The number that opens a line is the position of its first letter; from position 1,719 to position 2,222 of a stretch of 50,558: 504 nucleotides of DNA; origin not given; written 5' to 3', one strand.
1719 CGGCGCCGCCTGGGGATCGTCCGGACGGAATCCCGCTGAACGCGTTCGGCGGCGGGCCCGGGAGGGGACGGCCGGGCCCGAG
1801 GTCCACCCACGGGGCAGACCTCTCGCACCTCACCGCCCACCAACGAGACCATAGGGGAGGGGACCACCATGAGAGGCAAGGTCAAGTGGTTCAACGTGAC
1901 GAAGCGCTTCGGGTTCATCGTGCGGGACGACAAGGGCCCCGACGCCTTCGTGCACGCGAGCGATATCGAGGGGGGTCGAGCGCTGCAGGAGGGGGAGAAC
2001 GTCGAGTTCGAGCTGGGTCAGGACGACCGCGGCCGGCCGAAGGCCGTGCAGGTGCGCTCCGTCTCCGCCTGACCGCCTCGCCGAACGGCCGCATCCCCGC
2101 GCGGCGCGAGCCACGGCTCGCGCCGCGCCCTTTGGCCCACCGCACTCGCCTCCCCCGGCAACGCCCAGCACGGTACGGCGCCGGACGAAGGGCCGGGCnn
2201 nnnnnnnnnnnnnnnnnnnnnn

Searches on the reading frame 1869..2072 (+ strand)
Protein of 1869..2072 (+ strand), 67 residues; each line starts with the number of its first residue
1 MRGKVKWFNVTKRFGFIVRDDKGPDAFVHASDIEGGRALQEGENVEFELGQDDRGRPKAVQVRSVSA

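Call 39: search_protein_families(library=pfam, proteins=[window:1869-2072:+])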
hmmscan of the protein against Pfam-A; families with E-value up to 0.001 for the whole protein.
window:1869-2072:+ (67 aa): 1 family
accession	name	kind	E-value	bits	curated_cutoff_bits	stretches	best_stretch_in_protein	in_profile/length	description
PF00313.28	CSD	-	1.5e-20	73.3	27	1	1-64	1-65/66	'Cold-shock' DNA-binding domain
